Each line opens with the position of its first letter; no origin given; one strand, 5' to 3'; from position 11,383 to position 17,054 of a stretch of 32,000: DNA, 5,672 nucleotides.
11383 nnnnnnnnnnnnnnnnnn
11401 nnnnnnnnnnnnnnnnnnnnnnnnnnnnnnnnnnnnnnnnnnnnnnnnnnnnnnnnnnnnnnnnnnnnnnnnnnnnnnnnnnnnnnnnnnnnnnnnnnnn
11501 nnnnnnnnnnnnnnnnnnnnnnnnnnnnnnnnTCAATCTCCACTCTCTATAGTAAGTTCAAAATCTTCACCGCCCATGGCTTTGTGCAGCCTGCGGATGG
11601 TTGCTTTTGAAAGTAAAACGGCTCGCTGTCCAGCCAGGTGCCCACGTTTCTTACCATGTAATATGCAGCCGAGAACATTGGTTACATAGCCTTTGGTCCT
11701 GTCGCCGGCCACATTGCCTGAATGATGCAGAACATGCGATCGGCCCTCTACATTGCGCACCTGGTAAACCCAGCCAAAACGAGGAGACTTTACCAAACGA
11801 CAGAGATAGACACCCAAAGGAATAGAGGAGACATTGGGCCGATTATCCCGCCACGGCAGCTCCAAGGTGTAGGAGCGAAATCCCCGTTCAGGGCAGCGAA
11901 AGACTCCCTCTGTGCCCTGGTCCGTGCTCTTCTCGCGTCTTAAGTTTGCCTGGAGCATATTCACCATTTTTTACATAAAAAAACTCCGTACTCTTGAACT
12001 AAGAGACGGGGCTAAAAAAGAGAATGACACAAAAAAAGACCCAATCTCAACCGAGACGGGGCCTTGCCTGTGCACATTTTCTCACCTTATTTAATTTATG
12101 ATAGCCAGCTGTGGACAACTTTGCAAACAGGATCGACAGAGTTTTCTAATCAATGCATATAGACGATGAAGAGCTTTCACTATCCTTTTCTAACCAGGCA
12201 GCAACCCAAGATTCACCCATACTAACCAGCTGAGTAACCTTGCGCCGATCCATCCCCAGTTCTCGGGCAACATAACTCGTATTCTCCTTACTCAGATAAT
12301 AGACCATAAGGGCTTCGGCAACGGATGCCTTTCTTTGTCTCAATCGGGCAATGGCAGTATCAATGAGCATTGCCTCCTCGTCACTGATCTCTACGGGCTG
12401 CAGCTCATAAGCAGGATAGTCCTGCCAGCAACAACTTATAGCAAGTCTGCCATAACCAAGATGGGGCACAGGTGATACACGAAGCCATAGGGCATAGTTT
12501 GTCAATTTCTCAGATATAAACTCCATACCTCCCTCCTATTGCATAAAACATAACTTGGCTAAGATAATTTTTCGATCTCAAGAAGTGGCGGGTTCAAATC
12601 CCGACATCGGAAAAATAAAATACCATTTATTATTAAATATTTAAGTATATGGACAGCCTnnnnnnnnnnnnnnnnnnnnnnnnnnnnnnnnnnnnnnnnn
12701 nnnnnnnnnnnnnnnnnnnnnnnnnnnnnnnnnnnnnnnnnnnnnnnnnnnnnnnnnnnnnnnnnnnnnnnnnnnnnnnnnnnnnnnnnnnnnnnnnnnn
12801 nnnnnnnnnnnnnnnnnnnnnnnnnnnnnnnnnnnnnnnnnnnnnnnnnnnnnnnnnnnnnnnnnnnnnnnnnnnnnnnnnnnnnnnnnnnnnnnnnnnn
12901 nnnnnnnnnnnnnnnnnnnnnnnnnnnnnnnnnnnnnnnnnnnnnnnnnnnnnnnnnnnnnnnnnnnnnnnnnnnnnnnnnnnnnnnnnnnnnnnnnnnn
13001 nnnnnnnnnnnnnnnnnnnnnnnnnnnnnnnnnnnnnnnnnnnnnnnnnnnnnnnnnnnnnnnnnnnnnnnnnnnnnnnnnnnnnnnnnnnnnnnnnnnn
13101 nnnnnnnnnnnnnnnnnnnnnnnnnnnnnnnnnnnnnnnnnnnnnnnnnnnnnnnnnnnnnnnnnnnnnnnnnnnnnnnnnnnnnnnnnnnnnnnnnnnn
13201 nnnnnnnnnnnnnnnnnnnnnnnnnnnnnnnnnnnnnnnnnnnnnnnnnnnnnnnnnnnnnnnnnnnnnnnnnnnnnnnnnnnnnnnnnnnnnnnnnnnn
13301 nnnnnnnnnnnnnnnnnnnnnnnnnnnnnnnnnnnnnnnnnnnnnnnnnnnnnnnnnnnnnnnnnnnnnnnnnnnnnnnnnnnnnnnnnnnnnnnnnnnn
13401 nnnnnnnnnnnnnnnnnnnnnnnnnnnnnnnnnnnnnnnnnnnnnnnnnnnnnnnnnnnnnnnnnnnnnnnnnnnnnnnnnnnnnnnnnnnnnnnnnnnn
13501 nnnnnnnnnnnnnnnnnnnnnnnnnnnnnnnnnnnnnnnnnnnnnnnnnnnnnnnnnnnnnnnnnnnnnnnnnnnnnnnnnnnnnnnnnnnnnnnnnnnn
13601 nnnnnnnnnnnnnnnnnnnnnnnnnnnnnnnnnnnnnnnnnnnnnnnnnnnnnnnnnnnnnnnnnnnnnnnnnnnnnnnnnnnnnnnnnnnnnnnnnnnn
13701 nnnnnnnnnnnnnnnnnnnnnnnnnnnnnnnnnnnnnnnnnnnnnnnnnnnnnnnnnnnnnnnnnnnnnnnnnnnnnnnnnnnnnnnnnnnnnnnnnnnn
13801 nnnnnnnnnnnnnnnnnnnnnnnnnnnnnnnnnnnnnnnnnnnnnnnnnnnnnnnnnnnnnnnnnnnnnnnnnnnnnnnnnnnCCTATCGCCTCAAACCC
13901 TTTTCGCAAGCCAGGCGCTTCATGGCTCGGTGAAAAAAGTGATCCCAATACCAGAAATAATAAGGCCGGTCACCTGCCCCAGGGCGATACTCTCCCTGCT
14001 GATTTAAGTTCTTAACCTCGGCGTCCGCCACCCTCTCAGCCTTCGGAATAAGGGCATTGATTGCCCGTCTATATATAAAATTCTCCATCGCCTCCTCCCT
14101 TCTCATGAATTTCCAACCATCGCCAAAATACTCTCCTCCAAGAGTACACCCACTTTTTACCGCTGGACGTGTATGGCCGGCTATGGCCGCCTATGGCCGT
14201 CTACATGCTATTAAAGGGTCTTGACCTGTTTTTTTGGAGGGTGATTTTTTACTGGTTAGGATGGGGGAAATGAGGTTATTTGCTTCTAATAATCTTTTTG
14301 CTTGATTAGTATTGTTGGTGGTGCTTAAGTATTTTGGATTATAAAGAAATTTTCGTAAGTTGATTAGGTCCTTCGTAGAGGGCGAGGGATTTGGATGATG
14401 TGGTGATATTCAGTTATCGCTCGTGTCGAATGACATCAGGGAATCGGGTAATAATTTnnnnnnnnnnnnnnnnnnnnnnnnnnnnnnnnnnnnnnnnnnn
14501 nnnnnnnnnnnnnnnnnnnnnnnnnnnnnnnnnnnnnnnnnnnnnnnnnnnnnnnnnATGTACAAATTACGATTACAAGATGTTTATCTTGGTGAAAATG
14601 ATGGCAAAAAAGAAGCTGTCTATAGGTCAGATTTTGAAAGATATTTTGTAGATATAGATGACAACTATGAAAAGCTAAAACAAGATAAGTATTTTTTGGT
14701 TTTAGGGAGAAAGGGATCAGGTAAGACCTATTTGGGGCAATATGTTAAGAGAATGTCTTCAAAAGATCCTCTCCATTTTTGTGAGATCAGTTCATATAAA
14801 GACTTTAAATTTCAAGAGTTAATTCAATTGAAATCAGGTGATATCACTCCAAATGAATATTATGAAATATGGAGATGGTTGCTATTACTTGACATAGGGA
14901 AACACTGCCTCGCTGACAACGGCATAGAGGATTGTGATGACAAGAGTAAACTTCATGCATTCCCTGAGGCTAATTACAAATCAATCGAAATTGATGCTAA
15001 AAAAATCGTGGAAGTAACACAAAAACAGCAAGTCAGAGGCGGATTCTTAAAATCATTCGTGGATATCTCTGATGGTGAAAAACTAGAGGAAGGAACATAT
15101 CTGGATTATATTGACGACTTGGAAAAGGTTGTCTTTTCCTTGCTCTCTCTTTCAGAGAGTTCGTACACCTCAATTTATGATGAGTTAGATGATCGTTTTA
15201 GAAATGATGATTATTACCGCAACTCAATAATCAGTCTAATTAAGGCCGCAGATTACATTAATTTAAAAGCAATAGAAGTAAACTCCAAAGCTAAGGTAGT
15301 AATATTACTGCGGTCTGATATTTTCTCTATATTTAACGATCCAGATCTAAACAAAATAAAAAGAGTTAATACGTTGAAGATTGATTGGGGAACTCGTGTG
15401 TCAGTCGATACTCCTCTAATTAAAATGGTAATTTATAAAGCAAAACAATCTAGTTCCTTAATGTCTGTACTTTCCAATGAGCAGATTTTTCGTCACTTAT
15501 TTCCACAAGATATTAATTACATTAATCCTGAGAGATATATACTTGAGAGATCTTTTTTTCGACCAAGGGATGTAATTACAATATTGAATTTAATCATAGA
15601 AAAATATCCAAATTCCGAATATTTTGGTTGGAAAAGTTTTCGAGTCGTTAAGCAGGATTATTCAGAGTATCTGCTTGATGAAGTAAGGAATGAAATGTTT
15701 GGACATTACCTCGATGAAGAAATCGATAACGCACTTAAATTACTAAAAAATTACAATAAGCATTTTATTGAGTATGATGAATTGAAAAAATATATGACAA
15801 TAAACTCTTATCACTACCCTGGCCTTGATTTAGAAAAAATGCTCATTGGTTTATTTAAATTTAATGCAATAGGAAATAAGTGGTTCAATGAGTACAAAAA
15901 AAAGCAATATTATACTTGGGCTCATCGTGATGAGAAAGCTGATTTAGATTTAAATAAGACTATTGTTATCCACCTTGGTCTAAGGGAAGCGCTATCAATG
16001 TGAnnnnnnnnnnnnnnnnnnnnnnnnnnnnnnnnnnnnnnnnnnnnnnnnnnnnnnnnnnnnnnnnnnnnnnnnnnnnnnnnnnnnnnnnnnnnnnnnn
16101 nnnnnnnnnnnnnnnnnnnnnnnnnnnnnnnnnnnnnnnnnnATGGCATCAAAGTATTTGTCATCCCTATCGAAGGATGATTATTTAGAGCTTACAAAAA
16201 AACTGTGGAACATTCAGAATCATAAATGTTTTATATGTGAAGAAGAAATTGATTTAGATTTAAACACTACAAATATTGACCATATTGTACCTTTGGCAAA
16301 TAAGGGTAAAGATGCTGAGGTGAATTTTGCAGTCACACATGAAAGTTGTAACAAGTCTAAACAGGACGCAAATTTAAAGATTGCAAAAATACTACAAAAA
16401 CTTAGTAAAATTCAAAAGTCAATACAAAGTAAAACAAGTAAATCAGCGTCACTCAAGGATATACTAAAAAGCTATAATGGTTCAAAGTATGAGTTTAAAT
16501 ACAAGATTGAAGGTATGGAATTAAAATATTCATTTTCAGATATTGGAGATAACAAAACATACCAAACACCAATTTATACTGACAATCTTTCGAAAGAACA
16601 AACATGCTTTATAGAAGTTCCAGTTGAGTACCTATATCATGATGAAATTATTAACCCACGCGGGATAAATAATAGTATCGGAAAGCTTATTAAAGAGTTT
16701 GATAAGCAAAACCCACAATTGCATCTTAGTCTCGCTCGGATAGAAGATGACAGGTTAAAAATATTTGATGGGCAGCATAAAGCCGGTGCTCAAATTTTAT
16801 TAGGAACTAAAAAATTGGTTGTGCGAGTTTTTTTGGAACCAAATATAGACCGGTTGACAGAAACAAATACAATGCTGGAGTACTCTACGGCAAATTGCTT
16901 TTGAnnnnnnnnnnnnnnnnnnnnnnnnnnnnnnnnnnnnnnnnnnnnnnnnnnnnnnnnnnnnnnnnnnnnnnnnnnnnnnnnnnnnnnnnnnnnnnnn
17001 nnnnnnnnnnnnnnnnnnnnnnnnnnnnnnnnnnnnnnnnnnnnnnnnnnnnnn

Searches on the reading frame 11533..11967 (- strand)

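Call 59: search_protein_families(library=pfam, proteins=[window:11533-11967:-], max_evalue=0.001)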
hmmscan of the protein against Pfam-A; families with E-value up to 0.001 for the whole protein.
window:11533-11967:- (144 aa): 1 family
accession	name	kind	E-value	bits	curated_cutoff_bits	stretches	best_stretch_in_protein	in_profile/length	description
PF18925.5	DUF5675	-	2.3e-24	85.9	26.7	1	9-131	2-112/114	Family of unknown function (DUF5675)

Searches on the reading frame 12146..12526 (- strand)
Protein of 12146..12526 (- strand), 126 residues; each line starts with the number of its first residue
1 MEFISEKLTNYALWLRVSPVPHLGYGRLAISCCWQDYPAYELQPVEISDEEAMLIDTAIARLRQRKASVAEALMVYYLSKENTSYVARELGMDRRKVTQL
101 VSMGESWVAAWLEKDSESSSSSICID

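Call 59: search_protein_families(library=pfam, proteins=[window:12146-12526:-], max_evalue=0.001)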
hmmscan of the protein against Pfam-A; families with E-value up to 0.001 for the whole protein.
window:12146-12526:- (126 aa): 1 family
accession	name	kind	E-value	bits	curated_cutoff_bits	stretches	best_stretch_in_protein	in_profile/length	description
PF06530.18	Phage_antitermQ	-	8e-09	35.9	26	1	46-113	44-111/118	Phage antitermination protein Q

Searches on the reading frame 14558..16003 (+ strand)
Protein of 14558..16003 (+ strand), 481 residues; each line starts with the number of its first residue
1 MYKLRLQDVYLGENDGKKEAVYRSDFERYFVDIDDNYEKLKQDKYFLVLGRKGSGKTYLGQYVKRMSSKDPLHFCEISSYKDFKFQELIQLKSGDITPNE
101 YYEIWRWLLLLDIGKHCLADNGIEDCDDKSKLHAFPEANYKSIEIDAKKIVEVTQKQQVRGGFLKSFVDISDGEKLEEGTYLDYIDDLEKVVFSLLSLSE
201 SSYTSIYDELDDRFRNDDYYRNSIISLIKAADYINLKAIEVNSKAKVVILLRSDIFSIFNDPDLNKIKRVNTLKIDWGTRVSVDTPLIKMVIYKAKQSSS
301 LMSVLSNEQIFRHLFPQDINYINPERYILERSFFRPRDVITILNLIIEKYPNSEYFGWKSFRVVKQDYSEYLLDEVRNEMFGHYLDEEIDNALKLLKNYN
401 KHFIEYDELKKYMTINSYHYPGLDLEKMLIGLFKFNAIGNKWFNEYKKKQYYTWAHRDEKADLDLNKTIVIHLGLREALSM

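Call 3: search_protein_families(library=pfam, proteins=[window:14558-16003:+], max_evalue=1)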
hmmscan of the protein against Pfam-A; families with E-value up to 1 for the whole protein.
window:14558-16003:+ (481 aa): 4 families
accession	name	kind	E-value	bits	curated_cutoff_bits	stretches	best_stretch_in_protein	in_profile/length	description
PF20720.3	nSTAND3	-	0.0054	16.9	27.2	1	35-83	9-57/155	Novel STAND NTPase 3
PF25201.1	nSTAND6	-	0.026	15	27.7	1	33-88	8-63/148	Novel STAND NTPase 6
PF22477.2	RepD-like_N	-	0.11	13.3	25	0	406-462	13-65/87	Replication initiation protein, N-terminal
PF16566.10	CREPT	-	0.12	12.9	29.3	1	371-404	35-68/147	Cell-cycle alteration and expression-elevated protein in tumour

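Call 4: search_protein_families(library=padloc, proteins=[window:14558-16003:+], max_evalue=1)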
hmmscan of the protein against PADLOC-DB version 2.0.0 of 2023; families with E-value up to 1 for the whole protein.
window:14558-16003:+ (481 aa): 0 families

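Call 5: search_protein_families(library=ncbifam, proteins=[window:14558-16003:+], max_evalue=1)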
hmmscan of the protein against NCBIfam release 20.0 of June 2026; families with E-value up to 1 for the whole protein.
window:14558-16003:+ (481 aa): 2 families
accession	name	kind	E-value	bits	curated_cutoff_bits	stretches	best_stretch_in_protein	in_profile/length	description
NF047389.1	ATPase_Sll1717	subfamily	2e-92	310.7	75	1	11-479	1-454/454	P-loop ATPase, Sll1717 family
NF053860.1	DS41_1_antiphage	equivalog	8.7e-06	25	370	2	302-413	300-406/448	anti-phage protein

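Call 64: search_protein_families(library=phrogs, proteins=[window:14558-16003:+], max_evalue=0.001)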
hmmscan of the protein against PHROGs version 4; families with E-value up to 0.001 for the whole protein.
window:14558-16003:+ (481 aa): 1 family
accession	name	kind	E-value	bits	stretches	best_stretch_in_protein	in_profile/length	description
phrog_13260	-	unknown function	3.2e-70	238.4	1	5-480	3-490/497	-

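Call 97: search_dna_similar(query=window:14558-16003:+, collection=plasmids, mode=protein, max_rows=10)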
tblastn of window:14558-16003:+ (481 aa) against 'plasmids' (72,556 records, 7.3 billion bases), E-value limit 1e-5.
Records with a match: 95; places in all: 96; records where one place covers at least 80% of the query: 91.
Best place of each record, by identity: <60% 95.
By first word of the organism name: Bacillus 84; Vibrio 3; Klebsiella 3; Paraclostridium 1; Lactococcus 1; Enterococcus 1; Paracoccus 1; Polaromonas 1.
By predicted mobility (MOB-suite, as given by PLSDB): conjugative 87; mobilizable 5; non-mobilizable 3.
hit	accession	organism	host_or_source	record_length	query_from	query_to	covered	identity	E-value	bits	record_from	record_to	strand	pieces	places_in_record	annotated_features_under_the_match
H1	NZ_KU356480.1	Vibrio parahaemolyticus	shrimp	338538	1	481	100%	28.8%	6e-46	179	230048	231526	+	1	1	hypothetical protein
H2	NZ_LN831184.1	Vibrio cholerae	New Delhi seepage water sample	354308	1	481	100%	28.8%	6e-46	179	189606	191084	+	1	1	hypothetical protein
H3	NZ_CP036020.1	Bacillus mycoides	cell culture,soil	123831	6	481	99%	28.1%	1e-46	181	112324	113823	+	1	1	FunZ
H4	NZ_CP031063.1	Bacillus sp. AR4-2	cell culture,soil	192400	6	481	99%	28.0%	2e-47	183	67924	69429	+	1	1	FunZ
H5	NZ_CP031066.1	Bacillus sp. SH8-8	cell culture,soil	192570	6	481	99%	28.0%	2e-47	183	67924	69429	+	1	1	FunZ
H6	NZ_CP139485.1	Bacillus sp. RA(2023)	mixed culture,soil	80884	6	481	99%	27.7%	6e-45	176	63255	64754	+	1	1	FunZ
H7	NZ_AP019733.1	Bacillus anthracis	-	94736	3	481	100%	27.2%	9e-40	160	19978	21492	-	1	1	FunZ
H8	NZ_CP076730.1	Bacillus anthracis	cow,culture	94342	3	481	100%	26.9%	5e-40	161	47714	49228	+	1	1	hypothetical protein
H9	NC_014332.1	Bacillus cereus biovar anthracis str. CI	-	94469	3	481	100%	26.9%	5e-40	161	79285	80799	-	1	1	hypothetical protein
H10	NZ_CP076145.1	Bacillus anthracis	cattle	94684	3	481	100%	26.9%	5e-40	161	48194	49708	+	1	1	hypothetical protein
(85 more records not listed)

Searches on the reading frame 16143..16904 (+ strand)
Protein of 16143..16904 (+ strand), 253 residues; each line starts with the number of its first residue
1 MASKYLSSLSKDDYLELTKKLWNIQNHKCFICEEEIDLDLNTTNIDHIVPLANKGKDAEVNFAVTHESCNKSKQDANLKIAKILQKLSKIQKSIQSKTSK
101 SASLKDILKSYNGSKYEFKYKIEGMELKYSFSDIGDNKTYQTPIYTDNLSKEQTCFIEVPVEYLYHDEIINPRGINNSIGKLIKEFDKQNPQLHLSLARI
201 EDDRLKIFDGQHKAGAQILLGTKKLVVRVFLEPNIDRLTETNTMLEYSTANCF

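Call 3: search_protein_families(library=pfam, proteins=[window:16143-16904:+], max_evalue=1)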
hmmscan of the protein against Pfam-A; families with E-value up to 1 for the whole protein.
window:16143-16904:+ (253 aa): 6 families
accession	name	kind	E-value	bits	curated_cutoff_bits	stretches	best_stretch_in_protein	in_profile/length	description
PF01844.29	HNH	-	2.3e-06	28.1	21.4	1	29-75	1-46/47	HNH endonuclease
PF13395.12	HNH_4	-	5.1e-05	23.6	22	1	34-75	6-50/54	HNH endonuclease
PF14279.12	HNH_5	-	0.0028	18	27.5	1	29-75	1-45/56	HNH endonuclease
PF18153.7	Cap15_CD_rec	-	0.062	14.1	31.2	1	68-123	19-73/122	Cap15, cyclic dinucleotide receptor domain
PF16527.11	CpxA_peri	-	0.15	12.8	23.5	1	82-117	10-45/134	Two-component sensor protein CpxA, periplasmic domain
PF02945.21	Endonuclease_7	-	0.18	12.2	23.6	1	18-47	15-44/82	Recombination endonuclease VII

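Call 4: search_protein_families(library=padloc, proteins=[window:16143-16904:+], max_evalue=1)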
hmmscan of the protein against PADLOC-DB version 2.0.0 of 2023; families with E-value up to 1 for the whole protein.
window:16143-16904:+ (253 aa): 17 families
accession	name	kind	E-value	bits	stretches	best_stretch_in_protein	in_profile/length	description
PDLC01256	Cas9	-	1.9e-07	28.3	1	19-117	504-602/711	"CAS-II-A,CAS-II-B,CAS-II-C; effector__SPE"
PDLC00973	Cas9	-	4.3e-07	26.8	1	20-100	598-682/830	CRISPR subtype II RNA-guided endonuclease Cas9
PDLC01460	Cas9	-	1.2e-05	21.8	1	5-108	480-579/901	"CAS-II-A,CAS-II-B,CAS-II-C; effector__SPE"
PDLC00346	PtuB1|PtuB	-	3.4e-05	21.9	1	6-77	28-96/214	Unknown function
PDLC00322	PtuB1|PtuB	-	0.00034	18.5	1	7-76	26-93/215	Unknown function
PDLC00358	PtuB1|PtuB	-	0.00089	17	1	7-73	26-89/215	Unknown function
PDLC00313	PtuB1|PtuB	-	0.0012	16.3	1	16-98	41-124/240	Unknown function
PDLC00323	PtuB1|PtuB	-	0.0014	16.3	1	8-96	16-101/215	Unknown function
PDLC00315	PtuB1|PtuB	-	0.0017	16.2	1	12-83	16-86/227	Unknown function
PDLC00314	PtuB1|PtuB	-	0.0019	16.3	1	16-78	36-95/156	Unknown function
PDLC00342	PtuB1|PtuB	-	0.0026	15.2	1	16-87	37-110/247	Unknown function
PDLC00324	PtuB1|PtuB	-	0.0088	13.8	1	14-73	30-86/209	Unknown function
PDLC00703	Effector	-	0.012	13.2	1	69-121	92-144/204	2TM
PDLC03864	LmuB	-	0.02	11.4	1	25-103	383-457/657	-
PDLC00686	Effector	-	0.022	12.3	1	81-122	116-157/209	2TM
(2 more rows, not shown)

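Call 5: search_protein_families(library=ncbifam, proteins=[window:16143-16904:+], max_evalue=1)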
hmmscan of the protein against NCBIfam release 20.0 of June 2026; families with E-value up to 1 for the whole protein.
window:16143-16904:+ (253 aa): 6 families
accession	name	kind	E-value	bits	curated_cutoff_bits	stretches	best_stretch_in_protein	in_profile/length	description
NF049971.1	CRISPR_Cas9d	exception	2.2e-09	36.5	375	1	15-75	534-595/986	type II CRISPR RNA-guided endonuclease Cas9d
TIGR01865.2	cas_Csn1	equivalog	1.2e-07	30.4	100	1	10-75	557-626/1070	type II CRISPR RNA-guided endonuclease Cas9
NF040563.1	guided_IscB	equivalog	8.9e-07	28.3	175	1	19-100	185-263/314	RNA-guided endonuclease IscB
TIGR02646.1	TIGR02646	subfamily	0.00015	21.8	52.15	1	9-124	7-110/144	retron system putative HNH endonuclease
TIGR04350.1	C_S_lyase_PatB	subfamily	0.12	11.2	340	1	17-101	179-261/384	PatB family C-S lyase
NF045982.1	Mbov0283_fam_LP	subfamily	0.14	12.7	65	1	89-125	75-111/117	Mbov_0283/Mbov_0339 family surface lipoprotein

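Call 64: search_protein_families(library=phrogs, proteins=[window:16143-16904:+], max_evalue=0.001)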
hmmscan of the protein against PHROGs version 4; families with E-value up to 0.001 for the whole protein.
window:16143-16904:+ (253 aa): 16 families
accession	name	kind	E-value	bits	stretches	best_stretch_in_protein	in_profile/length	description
phrog_338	-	DNA, RNA and nucleotide metabolism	1.7e-12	48.4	1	25-110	206-300/340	HNH endonuclease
phrog_6050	-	DNA, RNA and nucleotide metabolism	2.6e-11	44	1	20-97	305-365/402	HNH endonuclease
phrog_1035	-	DNA, RNA and nucleotide metabolism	7.9e-11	43.3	1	16-92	145-229/271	endonuclease VII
phrog_5718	-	DNA, RNA and nucleotide metabolism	3.1e-10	40.6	1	16-103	118-204/394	HNH endonuclease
phrog_2214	-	DNA, RNA and nucleotide metabolism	5e-08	33.5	1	16-107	183-271/429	HNH endonuclease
phrog_8660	-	DNA, RNA and nucleotide metabolism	3.8e-07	31.4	1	20-77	118-180/196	HNH endonuclease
phrog_9508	-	DNA, RNA and nucleotide metabolism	6.2e-07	30.5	1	19-73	13-71/171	HNH endonuclease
phrog_9645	-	DNA, RNA and nucleotide metabolism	1.1e-06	29.4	1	26-95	23-92/168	HNH endonuclease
phrog_2118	-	DNA, RNA and nucleotide metabolism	3.9e-06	27.6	1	19-78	169-226/301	HNH endonuclease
phrog_1271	-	DNA, RNA and nucleotide metabolism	6.9e-06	26.7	1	23-106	263-347/361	HNH endonuclease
phrog_589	-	DNA, RNA and nucleotide metabolism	2.7e-05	25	1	19-92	84-157/179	HNH endonuclease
phrog_7785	-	DNA, RNA and nucleotide metabolism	2.8e-05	25.1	1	25-97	69-135/147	HNH endonuclease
phrog_16726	-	DNA, RNA and nucleotide metabolism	0.0002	22.2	1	21-77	88-144/308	HNH endonuclease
phrog_144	-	DNA, RNA and nucleotide metabolism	0.00023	21.9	1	18-100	76-155/175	HNH endonuclease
phrog_333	-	DNA, RNA and nucleotide metabolism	0.00048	21.3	1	20-77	27-84/138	HNH endonuclease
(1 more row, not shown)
